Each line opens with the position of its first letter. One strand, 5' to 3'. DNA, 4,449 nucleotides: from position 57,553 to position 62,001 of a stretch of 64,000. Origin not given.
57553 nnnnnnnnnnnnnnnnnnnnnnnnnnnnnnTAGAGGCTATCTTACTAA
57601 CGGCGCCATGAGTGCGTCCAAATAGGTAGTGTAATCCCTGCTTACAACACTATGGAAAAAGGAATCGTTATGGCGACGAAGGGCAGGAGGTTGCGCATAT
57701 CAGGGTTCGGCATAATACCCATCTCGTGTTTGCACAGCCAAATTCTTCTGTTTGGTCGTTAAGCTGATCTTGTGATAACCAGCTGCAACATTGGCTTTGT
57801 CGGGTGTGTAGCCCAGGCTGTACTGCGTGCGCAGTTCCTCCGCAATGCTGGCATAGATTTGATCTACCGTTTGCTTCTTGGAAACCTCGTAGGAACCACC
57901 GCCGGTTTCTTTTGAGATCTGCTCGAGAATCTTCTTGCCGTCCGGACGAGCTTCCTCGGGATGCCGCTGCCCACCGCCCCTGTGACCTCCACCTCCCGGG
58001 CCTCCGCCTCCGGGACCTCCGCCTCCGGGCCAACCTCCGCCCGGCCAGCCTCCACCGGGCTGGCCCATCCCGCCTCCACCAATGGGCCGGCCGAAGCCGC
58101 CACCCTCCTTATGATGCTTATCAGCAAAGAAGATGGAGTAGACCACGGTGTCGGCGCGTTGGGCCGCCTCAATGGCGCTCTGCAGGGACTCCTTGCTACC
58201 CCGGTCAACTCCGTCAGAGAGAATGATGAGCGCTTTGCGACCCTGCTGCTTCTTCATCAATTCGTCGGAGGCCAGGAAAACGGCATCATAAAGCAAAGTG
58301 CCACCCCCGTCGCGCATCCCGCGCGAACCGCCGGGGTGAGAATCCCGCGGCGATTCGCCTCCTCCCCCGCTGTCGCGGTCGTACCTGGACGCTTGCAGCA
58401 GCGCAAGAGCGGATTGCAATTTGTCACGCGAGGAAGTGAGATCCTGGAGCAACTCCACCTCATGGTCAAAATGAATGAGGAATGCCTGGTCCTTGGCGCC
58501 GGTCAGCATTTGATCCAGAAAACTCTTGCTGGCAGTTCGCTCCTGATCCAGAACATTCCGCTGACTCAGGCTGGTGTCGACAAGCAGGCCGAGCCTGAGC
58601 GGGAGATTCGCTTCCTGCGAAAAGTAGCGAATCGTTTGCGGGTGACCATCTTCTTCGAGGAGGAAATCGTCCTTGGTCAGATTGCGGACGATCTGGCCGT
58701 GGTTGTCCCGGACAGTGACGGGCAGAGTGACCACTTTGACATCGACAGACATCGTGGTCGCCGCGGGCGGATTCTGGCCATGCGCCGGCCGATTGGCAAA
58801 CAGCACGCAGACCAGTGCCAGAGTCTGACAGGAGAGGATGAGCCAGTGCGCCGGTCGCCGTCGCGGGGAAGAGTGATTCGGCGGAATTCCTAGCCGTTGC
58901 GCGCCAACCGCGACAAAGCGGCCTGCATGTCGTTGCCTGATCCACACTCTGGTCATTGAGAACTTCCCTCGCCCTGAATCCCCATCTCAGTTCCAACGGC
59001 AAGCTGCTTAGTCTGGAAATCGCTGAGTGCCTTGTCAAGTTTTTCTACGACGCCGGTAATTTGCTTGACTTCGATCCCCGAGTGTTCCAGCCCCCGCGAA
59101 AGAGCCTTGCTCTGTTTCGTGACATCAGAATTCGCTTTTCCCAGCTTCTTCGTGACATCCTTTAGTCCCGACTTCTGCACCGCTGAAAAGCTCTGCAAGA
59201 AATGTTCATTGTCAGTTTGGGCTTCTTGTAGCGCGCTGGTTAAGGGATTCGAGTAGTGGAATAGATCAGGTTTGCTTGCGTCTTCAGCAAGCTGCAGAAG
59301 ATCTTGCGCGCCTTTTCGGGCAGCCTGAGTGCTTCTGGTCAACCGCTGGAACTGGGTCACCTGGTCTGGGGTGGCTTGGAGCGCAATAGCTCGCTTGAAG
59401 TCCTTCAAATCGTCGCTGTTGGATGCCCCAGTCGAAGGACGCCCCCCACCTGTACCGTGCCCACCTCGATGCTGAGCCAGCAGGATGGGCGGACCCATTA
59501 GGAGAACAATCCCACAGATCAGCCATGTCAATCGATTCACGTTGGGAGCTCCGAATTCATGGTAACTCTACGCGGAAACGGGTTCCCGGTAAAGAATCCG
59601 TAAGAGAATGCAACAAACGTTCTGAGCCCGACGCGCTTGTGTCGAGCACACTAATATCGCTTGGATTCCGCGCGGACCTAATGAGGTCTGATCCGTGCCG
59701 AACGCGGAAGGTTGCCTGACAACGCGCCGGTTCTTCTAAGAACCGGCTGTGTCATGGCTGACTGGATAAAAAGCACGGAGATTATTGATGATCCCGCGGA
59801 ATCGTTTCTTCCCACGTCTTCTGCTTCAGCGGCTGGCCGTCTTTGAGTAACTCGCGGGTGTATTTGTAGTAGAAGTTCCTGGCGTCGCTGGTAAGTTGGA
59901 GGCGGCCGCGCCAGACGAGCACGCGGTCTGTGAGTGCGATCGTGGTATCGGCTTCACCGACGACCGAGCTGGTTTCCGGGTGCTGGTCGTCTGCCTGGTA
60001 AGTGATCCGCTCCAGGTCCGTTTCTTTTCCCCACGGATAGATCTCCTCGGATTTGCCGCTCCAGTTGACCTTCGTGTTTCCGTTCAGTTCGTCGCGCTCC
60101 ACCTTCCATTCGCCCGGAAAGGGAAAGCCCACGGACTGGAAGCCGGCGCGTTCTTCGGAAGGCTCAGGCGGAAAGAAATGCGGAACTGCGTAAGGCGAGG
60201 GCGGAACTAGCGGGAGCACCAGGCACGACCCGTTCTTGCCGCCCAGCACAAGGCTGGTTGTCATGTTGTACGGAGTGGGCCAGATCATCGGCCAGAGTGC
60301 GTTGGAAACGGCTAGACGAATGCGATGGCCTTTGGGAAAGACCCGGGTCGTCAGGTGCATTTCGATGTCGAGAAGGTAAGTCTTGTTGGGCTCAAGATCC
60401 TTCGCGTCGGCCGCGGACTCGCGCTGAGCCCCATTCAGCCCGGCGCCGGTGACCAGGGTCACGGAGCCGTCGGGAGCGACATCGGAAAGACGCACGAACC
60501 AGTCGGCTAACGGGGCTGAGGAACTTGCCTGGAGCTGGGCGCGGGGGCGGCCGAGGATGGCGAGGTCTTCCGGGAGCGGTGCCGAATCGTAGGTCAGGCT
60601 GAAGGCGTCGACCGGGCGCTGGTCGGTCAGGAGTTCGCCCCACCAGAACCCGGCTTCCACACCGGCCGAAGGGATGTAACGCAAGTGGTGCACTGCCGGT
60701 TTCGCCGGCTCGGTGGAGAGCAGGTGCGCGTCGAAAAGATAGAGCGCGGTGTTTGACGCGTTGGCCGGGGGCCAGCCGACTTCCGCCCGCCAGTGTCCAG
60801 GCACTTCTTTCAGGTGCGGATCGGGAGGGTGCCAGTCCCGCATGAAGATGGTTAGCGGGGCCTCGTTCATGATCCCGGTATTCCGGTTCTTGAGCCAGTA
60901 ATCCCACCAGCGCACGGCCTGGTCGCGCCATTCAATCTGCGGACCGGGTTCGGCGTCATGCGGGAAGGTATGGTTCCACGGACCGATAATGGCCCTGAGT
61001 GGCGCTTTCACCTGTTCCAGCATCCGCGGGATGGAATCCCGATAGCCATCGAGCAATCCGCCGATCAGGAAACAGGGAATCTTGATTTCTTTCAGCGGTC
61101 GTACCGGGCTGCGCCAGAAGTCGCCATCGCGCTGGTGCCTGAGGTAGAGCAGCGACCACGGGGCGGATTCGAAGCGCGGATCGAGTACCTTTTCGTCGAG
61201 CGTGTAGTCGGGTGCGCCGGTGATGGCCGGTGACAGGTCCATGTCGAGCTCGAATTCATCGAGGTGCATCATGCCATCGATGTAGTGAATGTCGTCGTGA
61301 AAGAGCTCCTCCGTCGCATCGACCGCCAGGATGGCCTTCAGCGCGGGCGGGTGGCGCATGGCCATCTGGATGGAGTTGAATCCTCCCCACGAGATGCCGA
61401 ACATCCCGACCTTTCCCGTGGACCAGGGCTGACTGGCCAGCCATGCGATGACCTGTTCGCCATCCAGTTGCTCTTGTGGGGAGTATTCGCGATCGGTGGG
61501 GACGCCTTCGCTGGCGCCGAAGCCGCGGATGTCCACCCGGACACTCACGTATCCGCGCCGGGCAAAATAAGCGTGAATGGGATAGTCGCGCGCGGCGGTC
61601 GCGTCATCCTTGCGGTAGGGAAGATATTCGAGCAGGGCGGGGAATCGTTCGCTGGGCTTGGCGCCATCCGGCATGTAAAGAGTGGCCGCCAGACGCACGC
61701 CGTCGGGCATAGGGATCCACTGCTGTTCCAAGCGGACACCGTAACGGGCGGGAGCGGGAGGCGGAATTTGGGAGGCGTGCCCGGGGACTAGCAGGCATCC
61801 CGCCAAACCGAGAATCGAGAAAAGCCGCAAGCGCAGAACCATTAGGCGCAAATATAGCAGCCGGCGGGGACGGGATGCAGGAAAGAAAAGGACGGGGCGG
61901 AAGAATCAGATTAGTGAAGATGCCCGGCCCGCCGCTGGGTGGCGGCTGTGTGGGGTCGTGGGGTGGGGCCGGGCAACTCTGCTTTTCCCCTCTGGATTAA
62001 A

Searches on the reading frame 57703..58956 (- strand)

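Call 25: search_protein_families(library=pfam, proteins=[window:57703-58956:-], max_evalue=0.0001)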
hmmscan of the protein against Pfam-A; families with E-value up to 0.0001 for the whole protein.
window:57703-58956:- (418 aa): 1 family
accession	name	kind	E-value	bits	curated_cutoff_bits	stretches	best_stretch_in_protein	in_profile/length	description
PF13519.12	VWA_2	-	1.1e-09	39.3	27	1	124-249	3-106/107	von Willebrand factor type A domain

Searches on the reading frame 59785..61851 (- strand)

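Call 25: search_protein_families(library=pfam, proteins=[window:59785-61851:-], max_evalue=0.0001)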
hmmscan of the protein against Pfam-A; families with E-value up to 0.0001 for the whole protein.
window:59785-61851:- (689 aa): 4 families
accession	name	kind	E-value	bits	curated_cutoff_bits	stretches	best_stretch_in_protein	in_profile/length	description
PF02129.25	Peptidase_S15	-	9.3e-54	183.3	23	1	50-295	1-261/262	X-Pro dipeptidyl-peptidase (S15 family)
PF08530.16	PepX_C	-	2.4e-34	119.6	22.5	1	343-535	19-196/217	X-Pro dipeptidyl-peptidase C-terminal non-catalytic domain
PF00561.26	Abhydrolase_1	-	3.1e-07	30.7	25.8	1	95-191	22-103/245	alpha/beta hydrolase fold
PF12146.15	Hydrolase_4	-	1.1e-06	28.6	27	1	93-174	24-104/239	Serine aminopeptidase, S33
